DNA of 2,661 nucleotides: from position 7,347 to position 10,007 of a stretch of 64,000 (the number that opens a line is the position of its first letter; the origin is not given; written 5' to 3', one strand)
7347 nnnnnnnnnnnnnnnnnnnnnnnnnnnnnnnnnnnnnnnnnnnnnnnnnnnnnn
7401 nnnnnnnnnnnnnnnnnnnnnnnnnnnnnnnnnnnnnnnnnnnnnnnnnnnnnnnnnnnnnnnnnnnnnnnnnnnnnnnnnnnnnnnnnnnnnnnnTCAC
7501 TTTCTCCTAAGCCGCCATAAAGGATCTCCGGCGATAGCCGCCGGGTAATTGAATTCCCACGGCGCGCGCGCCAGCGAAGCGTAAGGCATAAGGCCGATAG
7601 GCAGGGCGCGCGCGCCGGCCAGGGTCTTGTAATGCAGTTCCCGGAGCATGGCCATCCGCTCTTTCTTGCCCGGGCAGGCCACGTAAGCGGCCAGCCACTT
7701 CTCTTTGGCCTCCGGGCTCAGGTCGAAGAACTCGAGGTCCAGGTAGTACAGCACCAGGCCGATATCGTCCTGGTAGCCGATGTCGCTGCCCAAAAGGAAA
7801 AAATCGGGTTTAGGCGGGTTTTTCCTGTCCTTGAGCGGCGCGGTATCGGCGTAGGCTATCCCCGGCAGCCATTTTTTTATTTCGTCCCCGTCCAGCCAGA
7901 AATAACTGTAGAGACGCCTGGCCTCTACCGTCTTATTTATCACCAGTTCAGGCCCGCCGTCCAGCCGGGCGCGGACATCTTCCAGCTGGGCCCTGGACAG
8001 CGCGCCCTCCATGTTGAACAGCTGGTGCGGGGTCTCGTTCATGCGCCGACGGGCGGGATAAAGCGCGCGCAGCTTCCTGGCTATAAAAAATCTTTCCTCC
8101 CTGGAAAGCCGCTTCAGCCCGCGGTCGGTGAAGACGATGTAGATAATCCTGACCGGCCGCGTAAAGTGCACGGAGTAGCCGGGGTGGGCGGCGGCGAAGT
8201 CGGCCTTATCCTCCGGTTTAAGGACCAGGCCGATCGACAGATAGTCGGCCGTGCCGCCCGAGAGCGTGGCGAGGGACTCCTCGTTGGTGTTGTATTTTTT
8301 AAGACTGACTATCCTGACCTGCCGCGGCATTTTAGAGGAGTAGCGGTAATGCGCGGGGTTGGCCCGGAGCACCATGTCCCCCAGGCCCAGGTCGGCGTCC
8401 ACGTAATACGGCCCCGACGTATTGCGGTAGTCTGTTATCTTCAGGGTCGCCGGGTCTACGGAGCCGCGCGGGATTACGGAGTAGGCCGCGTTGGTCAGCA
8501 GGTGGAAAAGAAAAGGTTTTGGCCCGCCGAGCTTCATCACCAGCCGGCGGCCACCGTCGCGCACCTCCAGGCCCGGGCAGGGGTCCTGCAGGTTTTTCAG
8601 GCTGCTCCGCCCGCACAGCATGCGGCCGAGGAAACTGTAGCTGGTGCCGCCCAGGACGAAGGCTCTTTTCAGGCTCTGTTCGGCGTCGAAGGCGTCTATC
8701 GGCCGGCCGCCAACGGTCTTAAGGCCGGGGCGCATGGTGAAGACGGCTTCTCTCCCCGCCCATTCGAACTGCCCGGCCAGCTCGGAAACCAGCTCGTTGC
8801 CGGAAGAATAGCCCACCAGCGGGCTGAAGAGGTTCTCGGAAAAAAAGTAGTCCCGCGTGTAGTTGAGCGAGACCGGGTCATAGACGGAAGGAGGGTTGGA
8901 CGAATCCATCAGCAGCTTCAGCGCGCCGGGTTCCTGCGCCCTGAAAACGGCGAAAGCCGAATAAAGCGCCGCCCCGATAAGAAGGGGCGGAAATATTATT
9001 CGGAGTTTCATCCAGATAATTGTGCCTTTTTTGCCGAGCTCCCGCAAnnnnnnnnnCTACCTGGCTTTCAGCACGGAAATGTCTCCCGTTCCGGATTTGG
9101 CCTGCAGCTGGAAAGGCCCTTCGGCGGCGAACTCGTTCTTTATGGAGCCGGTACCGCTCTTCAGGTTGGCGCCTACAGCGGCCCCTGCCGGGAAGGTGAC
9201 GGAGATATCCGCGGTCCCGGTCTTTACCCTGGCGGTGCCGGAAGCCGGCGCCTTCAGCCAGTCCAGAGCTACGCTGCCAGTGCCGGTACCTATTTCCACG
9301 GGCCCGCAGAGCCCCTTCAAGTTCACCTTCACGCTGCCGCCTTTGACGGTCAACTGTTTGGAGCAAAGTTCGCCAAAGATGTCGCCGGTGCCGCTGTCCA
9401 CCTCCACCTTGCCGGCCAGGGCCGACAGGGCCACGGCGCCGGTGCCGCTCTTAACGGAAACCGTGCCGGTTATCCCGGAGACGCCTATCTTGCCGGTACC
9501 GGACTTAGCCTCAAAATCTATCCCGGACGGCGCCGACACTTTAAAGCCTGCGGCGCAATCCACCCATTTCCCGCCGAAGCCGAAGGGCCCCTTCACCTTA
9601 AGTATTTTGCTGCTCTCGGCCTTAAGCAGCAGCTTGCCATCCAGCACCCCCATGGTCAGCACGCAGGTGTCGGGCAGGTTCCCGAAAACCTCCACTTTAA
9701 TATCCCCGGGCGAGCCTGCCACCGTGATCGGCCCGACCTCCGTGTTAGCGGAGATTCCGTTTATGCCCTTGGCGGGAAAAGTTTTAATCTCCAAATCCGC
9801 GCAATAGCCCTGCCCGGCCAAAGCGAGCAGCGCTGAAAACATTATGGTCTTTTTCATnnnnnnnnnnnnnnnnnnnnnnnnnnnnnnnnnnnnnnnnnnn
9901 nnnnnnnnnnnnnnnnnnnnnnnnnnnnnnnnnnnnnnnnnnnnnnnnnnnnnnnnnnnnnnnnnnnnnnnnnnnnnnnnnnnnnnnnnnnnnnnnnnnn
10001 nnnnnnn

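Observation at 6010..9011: Orphan family-5 SBP coupled to a hybrid kinase, present twice with divergent sensors and conserved output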

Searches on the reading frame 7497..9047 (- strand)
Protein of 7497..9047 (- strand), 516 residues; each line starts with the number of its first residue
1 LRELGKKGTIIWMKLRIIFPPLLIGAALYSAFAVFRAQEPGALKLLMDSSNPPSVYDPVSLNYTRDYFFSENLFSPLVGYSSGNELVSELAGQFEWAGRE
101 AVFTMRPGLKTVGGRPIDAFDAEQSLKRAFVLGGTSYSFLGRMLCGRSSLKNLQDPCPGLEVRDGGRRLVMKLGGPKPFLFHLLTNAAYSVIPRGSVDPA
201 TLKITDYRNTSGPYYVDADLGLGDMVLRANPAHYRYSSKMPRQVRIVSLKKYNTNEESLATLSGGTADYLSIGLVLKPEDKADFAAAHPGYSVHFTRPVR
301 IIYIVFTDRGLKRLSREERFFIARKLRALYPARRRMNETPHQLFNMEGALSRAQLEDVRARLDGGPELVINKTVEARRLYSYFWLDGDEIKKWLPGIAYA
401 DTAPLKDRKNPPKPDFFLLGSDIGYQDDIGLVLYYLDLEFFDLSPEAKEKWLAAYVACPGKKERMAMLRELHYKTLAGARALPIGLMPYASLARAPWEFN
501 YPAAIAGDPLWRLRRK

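Call 8: search_protein_families(library=pfam, proteins=[window:7497-9047:-], max_evalue=0.1)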
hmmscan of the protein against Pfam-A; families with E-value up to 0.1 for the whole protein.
window:7497-9047:- (516 aa): 1 family
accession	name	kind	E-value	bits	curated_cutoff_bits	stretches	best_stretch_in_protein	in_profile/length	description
PF00496.27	SBP_bac_5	-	0.00026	20.7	32.4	1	98-306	16-206/368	Bacterial extracellular solute-binding proteins, family 5 Middle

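Call 14: search_protein_families(library=ncbifam, proteins=[window:7497-9047:-], max_evalue=0.01)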
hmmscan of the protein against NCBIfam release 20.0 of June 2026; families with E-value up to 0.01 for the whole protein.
window:7497-9047:- (516 aa): 0 families

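Call 17: find_homologous_proteins(query=window:7497-9011:-)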
Query window:7497-9011:- (504 aa): 48 proteins with E <= 0.001 among 8000 candidates.
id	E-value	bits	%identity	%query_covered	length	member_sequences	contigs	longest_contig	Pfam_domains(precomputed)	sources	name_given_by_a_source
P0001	0.0e+0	1029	89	100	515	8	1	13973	PF00496.28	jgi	-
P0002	1.6e-232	791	69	100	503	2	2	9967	PF00496.28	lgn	-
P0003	5.8e-232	789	70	100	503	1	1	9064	PF00496.28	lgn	-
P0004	6.5e-230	782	69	100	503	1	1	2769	PF00496.28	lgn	-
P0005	1.2e-229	781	70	99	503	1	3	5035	PF00496.28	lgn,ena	-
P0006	3.2e-220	750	66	100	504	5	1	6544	PF00496.28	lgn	-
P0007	8.4e-216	736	66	98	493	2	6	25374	PF00496.28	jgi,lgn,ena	-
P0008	1.9e-199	682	61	93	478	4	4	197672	PF00496.28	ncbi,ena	-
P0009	2.1e-198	678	58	100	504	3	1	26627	-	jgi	-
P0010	4.0e-179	615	57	100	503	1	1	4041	PF00496.28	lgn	-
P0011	1.5e-178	613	56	100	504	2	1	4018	PF00496.28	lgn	-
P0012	3.6e-173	595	53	100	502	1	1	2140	PF00496.28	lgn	-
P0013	1.6e-170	586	54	99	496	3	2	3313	-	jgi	jgi:hypothetical protein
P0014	4.8e-170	585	54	100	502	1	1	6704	PF00496.28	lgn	-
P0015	5.8e-170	584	53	97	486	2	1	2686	PF00496.28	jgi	-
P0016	2.2e-169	582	53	99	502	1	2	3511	PF00496.28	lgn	-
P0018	4.9e-169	581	53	99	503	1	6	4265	PF00496.28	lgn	-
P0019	2.7e-168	579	53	99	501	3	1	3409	PF00496.28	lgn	-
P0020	2.8e-168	579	53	99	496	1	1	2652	PF00496.28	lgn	-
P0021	2.0e-167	576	55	100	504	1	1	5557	PF00496.28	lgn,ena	-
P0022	9.8e-167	574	53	99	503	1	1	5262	PF00496.28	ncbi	-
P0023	3.0e-166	572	54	100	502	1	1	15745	PF00496.28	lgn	-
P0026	8.2e-162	558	52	99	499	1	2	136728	PF00496.28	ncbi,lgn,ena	-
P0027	7.3e-160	551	54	94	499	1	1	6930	PF00496.28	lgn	-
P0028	2.5e-155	536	52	99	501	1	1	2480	PF00496.28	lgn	-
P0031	7.0e-151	521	52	93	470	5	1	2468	PF00496.28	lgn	-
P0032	1.0e-150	521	54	92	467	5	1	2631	PF00496.28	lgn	-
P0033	3.3e-150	519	53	92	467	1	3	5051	PF00496.28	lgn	-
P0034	4.4e-149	515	52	93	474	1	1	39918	PF00496.28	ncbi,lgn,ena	-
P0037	2.1e-136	474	47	95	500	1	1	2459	PF00496.28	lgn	-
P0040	1.6e-130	454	47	94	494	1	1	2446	PF00496.28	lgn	-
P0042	9.6e-111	389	41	92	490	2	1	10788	PF00496.28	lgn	-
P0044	7.5e-96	340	38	91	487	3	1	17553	PF00496.28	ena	-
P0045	8.7e-89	317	38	94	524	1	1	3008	PF00496.28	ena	-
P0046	2.1e-74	269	34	91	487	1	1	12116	PF00496.28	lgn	-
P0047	1.2e-67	247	31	91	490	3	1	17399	PF00496.28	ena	-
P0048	2.8e-62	229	34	85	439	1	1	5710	PF00496.28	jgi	jgi:hypothetical protein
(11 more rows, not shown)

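Call 18: find_encoding_contigs(protein=P0008, flank=10000, max_places=2)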
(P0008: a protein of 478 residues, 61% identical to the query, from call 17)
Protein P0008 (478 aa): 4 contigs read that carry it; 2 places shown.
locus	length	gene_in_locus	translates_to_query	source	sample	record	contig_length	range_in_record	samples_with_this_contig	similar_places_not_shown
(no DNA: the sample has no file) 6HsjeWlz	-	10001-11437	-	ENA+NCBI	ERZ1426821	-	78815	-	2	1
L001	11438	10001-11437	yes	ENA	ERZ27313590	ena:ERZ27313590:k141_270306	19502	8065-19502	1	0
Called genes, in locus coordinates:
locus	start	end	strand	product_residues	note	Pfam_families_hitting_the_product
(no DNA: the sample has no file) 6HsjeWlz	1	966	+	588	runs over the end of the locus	PF00890:FAD_binding_2 (faint), PF01134:GIDA, PF01266:DAO (faint), PF07992:Pyr_redox_2 (faint), PF12831:FAD_oxidored, PF13932:SAM_GIDA_C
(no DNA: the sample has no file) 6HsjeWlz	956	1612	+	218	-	PF02527:GidB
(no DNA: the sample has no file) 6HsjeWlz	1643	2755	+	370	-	PF13485:Peptidase_MA_2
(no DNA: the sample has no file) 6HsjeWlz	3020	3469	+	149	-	PF02381:MraZ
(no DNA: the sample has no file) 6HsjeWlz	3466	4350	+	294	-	PF01795:Methyltransf_5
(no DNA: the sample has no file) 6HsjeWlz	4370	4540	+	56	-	-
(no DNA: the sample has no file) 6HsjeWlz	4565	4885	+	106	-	-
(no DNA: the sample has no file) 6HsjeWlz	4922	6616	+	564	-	PF03717:PBP_dimer, PF00905:Transpeptidase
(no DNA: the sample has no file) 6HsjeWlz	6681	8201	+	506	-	PF01225:Mur_ligase, PF08245:Mur_ligase_M, PF02875:Mur_ligase_C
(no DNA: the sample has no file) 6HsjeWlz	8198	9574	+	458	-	PF08245:Mur_ligase_M, PF02875:Mur_ligase_C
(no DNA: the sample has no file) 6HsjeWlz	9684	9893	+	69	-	-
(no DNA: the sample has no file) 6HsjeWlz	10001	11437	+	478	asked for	PF00496:SBP_bac_5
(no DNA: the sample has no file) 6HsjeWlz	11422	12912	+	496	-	PF02518:HATPase_c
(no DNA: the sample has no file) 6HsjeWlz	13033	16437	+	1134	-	PF05193:Peptidase_M16_C (faint)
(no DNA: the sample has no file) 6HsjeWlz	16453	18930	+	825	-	PF26549:Tricorn_N, PF13414:TPR_11 (weak), PF13432:TPR_16 (weak), PF14559:TPR_19, PF13414:TPR_11 (weak), PF13424:TPR_12 (weak), PF07719:TPR_2 (weak), PF13181:TPR_8 (weak), +14 more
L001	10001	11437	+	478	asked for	PF00496:SBP_bac_5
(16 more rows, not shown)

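Call 19: find_encoding_contigs(protein=P0026, flank=10000, max_places=2)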
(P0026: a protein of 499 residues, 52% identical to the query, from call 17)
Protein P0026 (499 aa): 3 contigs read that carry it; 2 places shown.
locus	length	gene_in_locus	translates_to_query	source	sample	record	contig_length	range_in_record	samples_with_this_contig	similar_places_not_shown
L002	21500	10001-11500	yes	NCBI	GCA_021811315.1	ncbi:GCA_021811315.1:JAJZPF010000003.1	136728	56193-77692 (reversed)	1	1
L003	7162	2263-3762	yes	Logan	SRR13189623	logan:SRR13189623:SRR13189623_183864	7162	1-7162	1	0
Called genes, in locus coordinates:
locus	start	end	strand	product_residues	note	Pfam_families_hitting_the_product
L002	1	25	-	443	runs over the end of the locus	PF03415:Peptidase_C11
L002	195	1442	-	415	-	PF03415:Peptidase_C11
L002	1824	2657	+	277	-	-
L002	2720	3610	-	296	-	PF00850:Hist_deacetyl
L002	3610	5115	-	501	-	PF20154:LNT_N, PF00795:CN_hydrolase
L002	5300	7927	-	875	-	PF07517:SecA_DEAD, PF00270:DEAD (faint), PF01043:SecA_PP_bind, PF21090:P-loop_SecA, PF07516:SecA_SW, PF02810:SEC-C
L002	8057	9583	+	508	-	PF00574:CLP_protease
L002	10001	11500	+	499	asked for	PF00496:SBP_bac_5 (weak)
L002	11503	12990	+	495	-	PF02518:HATPase_c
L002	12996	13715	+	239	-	-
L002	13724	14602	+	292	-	-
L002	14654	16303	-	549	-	PF13415:Beta-prop_FBX42 (weak), PF24681:Kelch_KLHDC2_KLHL20_DRC7, PF24981:Beta-prop_ATRN-LZTR1, PF13415:Beta-prop_FBX42 (weak), PF01344:Kelch_1 (weak), PF24981:Beta-prop_ATRN-LZTR1 (weak), PF24681:Kelch_KLHDC2_KLHL20_DRC7, PF03783:CsgG, +7 more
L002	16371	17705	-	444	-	PF00578:AhpC-TSA, PF08534:Redoxin, PF13905:Thioredoxin_8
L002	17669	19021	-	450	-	PF04052:TolB_N (faint), PF03783:CsgG, PF13036:LpoB (weak), PF11684:DUF3280 (faint)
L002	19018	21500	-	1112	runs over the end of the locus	-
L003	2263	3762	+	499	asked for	PF00496:SBP_bac_5 (weak)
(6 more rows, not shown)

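Call 41: search_protein_families(library=pfam, alignment_id=A3, max_evalue=0.01)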
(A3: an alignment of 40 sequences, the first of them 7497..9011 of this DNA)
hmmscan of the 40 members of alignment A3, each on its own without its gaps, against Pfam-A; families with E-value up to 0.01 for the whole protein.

A. member 1, window:7497-9011:- (504 aa): 1 family
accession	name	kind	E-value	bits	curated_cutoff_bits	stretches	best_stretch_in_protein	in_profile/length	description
PF00496.27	SBP_bac_5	-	0.00024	20.8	32.4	1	86-294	16-206/368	Bacterial extracellular solute-binding proteins, family 5 Middle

B. families by the number of members that match (of 40 scanned): 31 families (the first 25 are shown)
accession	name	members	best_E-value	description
PF00496.27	SBP_bac_5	11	4.4e-42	Bacterial extracellular solute-binding proteins, family 5 Middle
PF02518.31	HATPase_c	2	3.7e-23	Histidine kinase-, DNA gyrase B-, and HSP90-like ATPase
PF08242.18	Methyltransf_12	2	1.2e-22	Methyltransferase domain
PF13649.12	Methyltransf_25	2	2.8e-22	Methyltransferase domain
PF08241.18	Methyltransf_11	2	2e-20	Methyltransferase domain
PF13847.12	Methyltransf_31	2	1.4e-15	Methyltransferase domain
PF13489.12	Methyltransf_23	2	2.1e-15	Methyltransferase domain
PF01209.24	Ubie_methyltran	2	1.1e-08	ubiE/COQ5 methyltransferase family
PF02624.21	YcaO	2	3.5e-07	YcaO cyclodehydratase, ATP-ad Mg2+-binding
PF05219.18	DREV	2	8.9e-06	DREV methyltransferase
PF00144.29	Beta-lactamase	1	1.2e-61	Beta-lactamase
PF19289.4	PmbA_TldD_3rd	1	7.4e-50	PmbA/TldA metallopeptidase C-terminal domain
PF00474.23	SSF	1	2.1e-49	Sodium:solute symporter family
PF13407.12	Peripla_BP_4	1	1.7e-34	Periplasmic binding protein domain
PF00004.35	AAA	1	9.8e-29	ATPase family associated with various cellular activities (AAA)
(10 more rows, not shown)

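Call 94: search_solved_structures(query=A5, max_evalue=0.01)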
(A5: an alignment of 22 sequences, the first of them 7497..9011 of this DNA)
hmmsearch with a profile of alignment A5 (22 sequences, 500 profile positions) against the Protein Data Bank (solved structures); distinct sequences matched with E-value up to 0.01: 25.
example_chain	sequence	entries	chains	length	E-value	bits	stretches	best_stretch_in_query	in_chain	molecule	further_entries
9pv8_A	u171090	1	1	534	1e-14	57.2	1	20-279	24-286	Oligopeptide-binding protein OppA3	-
7kz8_A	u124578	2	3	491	5.9e-07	31.5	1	33-112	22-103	Peptide/nickel transport system substrate-binding protein AapF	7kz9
8upi_A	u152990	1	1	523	1.8e-06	30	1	28-115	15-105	Peptide ABC transporter substrate-binding protein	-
3o9p_A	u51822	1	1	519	3.7e-06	28.9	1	30-114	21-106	Periplasmic murein peptide-binding protein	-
4toz_A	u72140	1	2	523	4e-06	28.8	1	30-114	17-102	Periplasmic murein peptide-binding protein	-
1b05_A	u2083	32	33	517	4.8e-06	28.6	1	29-251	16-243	PERIPLASMIC OLIGOPEPTIDE-BINDING PROTEIN | PROTEIN (OLIGO-PEPTIDE BINDING PROTEIN) | PERIPLASMIC OLIGO-PEPTIDE BINDING PROTEIN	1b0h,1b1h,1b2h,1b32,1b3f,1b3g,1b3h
8ay0_A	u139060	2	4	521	1e-05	27.4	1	27-172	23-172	Dipeptide-binding protein DppE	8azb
3tcf_A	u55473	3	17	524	1.2e-05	27.2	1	29-251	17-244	Periplasmic oligopeptide-binding protein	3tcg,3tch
9rd1_A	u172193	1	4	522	1.2e-05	27.2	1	29-251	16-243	Periplasmic oligopeptide-binding protein OppA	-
8are_A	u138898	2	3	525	3.6e-05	25.7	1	54-261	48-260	Oligopeptide-binding protein OppA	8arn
4faj_A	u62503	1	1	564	0.00013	23.8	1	18-180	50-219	PrgZ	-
2noo_A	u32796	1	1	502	0.00037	22.3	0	47-112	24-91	Nickel-binding periplasmic protein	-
8spm_A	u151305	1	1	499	0.0004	22.2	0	48-111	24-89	Nickel ABC transporter, nickel/metallophore periplasmic binding protein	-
3mzb_A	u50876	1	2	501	0.0004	22.2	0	48-111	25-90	Nickel-binding periplasmic protein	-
1zlq_A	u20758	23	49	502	0.00041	22.2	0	48-111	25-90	Nickel-binding periplasmic protein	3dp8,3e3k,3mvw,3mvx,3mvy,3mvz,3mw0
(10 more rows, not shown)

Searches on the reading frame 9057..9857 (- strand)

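Call 12: search_protein_families(library=pfam, proteins=[window:9057-9857:-], max_evalue=0.001)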
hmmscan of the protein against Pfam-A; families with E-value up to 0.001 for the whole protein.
window:9057-9857:- (266 aa): 0 families

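Call 15: search_protein_families(library=ncbifam, proteins=[window:9057-9857:-], max_evalue=0.01)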
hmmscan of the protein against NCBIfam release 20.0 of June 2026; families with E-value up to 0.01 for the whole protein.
window:9057-9857:- (266 aa): 1 family
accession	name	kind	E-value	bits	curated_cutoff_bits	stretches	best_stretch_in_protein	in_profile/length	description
NF049997.1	LiaG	equivalog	0.00022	20.5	285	1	116-244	121-253/286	LiaG family protein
